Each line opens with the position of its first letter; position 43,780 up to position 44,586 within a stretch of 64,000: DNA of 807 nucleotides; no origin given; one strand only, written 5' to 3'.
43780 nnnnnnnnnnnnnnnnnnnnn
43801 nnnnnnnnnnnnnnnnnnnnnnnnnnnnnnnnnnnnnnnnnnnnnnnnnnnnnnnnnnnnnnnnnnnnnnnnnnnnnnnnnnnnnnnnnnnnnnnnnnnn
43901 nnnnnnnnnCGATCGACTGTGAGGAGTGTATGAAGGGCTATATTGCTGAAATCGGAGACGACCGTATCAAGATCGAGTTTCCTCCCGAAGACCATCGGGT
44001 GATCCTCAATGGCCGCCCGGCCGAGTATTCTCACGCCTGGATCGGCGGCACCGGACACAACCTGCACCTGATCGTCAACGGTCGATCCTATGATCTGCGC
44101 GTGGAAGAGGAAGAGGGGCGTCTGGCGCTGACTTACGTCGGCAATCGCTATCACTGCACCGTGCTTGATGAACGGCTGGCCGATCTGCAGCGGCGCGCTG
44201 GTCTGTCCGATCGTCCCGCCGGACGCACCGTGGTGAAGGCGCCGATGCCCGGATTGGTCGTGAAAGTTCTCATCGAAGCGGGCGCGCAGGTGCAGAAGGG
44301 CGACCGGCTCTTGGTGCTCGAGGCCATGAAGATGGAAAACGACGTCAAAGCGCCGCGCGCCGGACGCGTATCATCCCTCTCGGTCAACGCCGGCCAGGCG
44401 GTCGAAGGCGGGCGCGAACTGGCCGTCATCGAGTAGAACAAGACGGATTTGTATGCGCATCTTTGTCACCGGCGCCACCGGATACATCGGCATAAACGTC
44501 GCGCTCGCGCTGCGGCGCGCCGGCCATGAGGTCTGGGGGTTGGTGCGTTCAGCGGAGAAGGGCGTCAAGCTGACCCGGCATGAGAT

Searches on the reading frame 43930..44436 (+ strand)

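Call 31: search_protein_families(library=pfam, proteins=[window:43930-44436:+], max_evalue=0.00001)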
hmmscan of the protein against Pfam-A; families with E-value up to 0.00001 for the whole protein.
window:43930-44436:+ (168 aa): 3 families
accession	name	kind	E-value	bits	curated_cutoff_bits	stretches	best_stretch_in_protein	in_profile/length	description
PF00364.28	Biotin_lipoyl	-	2.3e-19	69.4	22.1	1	101-167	2-73/73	Biotin-requiring enzyme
PF13437.12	HlyD_3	-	6.7e-09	36.9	22.2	0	139-167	2-30/106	HlyD family secretion protein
PF13533.13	Biotin_lipoyl_2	-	1.2e-08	35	29.8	1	102-131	3-32/32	Biotin-lipoyl like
